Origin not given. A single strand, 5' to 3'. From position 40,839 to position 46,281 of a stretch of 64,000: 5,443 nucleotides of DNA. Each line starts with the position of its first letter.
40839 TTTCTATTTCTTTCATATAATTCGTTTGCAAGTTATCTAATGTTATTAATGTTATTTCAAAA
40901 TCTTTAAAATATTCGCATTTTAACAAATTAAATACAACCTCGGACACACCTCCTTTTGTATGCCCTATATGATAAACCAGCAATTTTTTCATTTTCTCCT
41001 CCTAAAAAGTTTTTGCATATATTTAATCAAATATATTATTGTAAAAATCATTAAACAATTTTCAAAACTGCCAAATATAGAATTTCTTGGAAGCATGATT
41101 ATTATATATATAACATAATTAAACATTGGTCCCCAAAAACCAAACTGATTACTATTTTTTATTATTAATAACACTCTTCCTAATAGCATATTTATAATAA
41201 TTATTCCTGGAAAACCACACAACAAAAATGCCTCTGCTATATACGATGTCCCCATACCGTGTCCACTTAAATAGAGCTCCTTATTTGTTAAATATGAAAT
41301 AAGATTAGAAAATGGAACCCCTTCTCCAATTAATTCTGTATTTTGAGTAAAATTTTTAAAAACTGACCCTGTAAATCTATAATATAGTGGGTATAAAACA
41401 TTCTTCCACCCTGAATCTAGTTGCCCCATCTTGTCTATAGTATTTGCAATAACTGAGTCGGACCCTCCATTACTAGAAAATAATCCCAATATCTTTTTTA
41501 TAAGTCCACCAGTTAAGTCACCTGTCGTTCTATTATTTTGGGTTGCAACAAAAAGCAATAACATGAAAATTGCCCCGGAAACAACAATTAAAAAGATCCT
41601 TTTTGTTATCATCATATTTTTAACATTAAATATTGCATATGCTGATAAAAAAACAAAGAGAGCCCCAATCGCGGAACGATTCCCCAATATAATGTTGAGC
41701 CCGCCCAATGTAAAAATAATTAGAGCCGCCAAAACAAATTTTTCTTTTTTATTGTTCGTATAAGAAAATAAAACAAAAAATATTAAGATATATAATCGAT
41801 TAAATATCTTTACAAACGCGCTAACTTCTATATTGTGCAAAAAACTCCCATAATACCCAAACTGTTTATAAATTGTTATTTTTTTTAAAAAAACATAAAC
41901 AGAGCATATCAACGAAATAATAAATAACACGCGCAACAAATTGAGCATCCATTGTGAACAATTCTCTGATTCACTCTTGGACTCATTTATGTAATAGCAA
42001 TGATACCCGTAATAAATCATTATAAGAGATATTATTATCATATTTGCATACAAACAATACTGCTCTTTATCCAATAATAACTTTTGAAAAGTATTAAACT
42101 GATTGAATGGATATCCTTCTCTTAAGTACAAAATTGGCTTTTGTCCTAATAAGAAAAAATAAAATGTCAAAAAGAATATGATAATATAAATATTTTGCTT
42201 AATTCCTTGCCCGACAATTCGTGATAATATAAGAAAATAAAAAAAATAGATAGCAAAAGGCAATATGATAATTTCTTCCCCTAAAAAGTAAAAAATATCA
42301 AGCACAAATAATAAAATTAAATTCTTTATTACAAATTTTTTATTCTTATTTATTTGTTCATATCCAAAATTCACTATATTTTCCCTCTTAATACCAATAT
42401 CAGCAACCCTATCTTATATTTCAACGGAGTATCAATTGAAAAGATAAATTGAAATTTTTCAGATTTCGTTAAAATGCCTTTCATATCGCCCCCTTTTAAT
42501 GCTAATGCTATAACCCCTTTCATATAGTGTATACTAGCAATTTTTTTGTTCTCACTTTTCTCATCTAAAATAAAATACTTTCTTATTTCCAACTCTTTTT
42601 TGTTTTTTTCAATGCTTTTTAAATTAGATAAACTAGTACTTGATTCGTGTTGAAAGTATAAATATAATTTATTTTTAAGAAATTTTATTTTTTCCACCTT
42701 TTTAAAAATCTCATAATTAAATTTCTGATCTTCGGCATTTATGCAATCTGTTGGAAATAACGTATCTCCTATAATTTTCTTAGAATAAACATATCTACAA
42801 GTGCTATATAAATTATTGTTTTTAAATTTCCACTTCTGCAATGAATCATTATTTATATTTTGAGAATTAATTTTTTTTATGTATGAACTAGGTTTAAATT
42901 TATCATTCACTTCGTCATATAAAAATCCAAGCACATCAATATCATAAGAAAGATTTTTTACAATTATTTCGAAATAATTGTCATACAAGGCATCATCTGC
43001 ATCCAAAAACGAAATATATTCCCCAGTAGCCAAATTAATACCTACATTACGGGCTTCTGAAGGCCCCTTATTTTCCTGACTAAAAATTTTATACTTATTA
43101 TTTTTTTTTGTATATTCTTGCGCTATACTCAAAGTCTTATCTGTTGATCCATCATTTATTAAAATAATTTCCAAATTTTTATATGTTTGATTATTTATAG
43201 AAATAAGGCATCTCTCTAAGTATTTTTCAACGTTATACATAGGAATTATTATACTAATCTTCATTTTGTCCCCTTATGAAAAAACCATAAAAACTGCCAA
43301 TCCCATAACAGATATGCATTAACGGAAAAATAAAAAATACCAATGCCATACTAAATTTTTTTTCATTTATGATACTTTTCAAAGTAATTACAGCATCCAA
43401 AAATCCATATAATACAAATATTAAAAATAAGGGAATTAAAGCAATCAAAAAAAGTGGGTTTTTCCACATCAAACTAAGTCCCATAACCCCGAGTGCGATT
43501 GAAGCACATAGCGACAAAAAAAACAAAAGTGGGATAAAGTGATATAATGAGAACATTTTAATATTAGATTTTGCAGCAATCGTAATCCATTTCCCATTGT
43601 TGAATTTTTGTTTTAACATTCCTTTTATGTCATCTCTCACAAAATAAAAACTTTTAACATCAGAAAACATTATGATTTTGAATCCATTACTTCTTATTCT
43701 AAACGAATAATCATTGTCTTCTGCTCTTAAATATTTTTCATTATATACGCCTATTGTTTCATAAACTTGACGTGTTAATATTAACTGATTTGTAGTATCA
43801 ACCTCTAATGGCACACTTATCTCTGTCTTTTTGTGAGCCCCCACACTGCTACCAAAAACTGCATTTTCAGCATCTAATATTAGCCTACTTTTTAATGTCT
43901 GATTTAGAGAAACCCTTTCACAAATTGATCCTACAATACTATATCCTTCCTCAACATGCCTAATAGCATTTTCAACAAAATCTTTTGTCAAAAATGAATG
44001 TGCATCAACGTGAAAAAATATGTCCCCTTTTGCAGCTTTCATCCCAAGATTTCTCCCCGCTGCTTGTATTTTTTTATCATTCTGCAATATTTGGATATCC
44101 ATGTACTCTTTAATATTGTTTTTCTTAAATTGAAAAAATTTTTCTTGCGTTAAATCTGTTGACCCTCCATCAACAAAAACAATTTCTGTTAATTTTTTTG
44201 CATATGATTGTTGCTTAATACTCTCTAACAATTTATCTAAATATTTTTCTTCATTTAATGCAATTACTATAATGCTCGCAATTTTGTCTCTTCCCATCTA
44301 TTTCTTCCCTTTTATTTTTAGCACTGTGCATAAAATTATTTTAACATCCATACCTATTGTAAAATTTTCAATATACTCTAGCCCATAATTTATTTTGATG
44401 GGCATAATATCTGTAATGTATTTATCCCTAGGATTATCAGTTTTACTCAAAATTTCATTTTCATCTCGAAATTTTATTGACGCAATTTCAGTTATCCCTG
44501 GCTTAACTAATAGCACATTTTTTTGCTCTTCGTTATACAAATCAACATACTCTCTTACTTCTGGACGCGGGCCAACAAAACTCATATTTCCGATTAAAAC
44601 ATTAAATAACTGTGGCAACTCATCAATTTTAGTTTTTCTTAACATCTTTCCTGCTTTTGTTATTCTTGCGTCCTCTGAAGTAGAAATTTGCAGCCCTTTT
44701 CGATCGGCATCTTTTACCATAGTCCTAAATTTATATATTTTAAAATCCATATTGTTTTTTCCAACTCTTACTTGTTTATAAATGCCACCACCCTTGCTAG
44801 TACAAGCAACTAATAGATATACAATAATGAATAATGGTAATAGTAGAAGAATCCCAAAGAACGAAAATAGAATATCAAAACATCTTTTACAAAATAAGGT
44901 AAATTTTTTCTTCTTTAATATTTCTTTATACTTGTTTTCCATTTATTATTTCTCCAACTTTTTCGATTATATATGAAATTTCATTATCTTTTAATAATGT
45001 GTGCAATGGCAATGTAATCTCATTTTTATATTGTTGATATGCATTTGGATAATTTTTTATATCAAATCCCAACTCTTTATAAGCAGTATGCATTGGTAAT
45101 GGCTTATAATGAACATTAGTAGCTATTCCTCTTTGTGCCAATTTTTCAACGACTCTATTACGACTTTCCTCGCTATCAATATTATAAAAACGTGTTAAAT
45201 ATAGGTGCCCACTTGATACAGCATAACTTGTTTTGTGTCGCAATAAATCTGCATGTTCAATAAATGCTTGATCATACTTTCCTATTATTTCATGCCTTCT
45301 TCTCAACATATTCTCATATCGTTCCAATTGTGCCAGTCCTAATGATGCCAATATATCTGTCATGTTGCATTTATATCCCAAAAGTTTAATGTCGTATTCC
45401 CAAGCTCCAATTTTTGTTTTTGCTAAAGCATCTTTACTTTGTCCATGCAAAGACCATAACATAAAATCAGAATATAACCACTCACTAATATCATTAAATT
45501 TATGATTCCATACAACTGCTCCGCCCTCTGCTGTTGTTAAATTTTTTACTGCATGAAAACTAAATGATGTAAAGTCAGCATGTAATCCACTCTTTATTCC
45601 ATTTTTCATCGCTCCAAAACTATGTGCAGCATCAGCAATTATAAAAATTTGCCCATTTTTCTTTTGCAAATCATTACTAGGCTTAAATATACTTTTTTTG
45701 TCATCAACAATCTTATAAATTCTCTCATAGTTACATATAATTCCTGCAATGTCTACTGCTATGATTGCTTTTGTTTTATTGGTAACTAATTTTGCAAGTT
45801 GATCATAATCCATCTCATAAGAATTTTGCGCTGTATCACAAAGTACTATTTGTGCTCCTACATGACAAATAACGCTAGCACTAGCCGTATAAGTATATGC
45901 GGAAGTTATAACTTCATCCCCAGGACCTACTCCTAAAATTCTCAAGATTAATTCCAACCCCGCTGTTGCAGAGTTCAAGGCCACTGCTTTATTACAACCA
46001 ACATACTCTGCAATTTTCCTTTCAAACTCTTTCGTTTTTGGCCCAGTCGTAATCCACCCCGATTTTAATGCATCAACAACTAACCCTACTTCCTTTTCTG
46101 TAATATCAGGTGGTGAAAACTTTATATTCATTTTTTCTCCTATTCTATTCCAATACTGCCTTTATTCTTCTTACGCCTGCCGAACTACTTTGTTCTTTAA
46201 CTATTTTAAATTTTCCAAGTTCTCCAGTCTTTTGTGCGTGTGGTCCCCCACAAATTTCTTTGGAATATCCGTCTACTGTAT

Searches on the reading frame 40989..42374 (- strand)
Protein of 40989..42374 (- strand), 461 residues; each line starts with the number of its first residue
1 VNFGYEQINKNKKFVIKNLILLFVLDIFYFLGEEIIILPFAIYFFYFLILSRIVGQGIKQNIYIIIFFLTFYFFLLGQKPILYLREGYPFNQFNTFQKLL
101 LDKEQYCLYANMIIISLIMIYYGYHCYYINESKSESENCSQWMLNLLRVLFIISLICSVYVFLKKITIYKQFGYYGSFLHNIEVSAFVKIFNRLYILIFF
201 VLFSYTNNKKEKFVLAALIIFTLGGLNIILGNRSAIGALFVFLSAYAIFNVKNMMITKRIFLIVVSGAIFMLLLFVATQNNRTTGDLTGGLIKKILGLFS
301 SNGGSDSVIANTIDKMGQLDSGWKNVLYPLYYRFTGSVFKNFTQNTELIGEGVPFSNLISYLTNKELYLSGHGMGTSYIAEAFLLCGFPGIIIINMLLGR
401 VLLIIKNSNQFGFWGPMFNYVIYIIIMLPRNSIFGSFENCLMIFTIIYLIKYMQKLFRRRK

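Call 71: search_protein_families(library=pfam, proteins=[window:40989-42374:-], max_evalue=0.00001)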
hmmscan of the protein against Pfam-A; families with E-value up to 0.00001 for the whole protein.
window:40989-42374:- (461 aa): 1 family
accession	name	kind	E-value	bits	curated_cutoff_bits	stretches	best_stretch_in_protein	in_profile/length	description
PF14296.11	O-ag_pol_Wzy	-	1.5e-33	116.7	26.6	1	19-453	6-459/468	O-antigen polysaccharide polymerase Wzy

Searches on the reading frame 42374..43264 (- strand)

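Call 71: search_protein_families(library=pfam, proteins=[window:42374-43264:-], max_evalue=0.00001)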
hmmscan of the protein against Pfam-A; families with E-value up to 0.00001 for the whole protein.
window:42374-43264:- (296 aa): 3 families
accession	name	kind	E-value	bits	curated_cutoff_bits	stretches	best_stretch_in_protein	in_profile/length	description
PF00535.33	Glycos_transf_2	-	7e-37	127.4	23.3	1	4-165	1-164/168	Glycosyl transferase family 2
PF10111.15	Glyco_tranf_2_2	-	9.7e-14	51.9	27.3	1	4-110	1-116/276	Glycosyltransferase like family 2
PF13641.12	Glyco_tranf_2_3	-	4e-12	47.1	27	1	3-120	3-126/230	Glycosyltransferase like family 2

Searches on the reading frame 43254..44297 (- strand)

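Call 71: search_protein_families(library=pfam, proteins=[window:43254-44297:-], max_evalue=0.00001)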
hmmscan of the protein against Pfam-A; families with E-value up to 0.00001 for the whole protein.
window:43254-44297:- (347 aa): 3 families
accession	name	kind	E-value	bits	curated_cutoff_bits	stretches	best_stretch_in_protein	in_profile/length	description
PF00535.33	Glycos_transf_2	-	6.6e-24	85.2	23.3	1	8-140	1-129/168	Glycosyl transferase family 2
PF10111.15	Glyco_tranf_2_2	-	7.8e-10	39.1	27.3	1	9-201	3-199/276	Glycosyltransferase like family 2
PF13641.12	Glyco_tranf_2_3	-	2e-08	35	27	1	8-215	4-208/230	Glycosyltransferase like family 2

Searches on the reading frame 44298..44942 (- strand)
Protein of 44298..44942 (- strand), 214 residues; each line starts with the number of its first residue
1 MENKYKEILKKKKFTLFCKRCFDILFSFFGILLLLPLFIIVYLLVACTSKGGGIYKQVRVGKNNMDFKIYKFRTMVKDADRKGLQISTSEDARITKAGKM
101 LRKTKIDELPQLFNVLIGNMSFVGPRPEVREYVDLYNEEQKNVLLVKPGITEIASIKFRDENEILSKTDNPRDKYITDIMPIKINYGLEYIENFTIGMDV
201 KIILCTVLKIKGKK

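Call 71: search_protein_families(library=pfam, proteins=[window:44298-44942:-], max_evalue=0.00001)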
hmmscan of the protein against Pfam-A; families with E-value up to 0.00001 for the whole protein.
window:44298-44942:- (214 aa): 1 family
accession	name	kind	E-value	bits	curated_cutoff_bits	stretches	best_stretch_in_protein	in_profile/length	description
PF02397.22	Bac_transf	-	1.2e-58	198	27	1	19-209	1-176/179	Bacterial sugar transferase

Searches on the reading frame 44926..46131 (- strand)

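Call 71: search_protein_families(library=pfam, proteins=[window:44926-46131:-], max_evalue=0.00001)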
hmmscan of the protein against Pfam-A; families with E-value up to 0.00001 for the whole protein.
window:44926-46131:- (401 aa): 3 families
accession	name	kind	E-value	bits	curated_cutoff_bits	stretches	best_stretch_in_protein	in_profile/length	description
PF01041.23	DegT_DnrJ_EryC1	-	1.8e-87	294.4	19.8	1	9-392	2-359/360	DegT/DnrJ/EryC1/StrS aminotransferase family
PF00155.27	Aminotran_1_2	-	5.9e-08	32.7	19.7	1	33-124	44-151/361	Aminotransferase class I and II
PF01053.26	Cys_Met_Meta_PP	-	1.8e-06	27.2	27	1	30-146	51-164/381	Cys/Met metabolism PLP-dependent enzyme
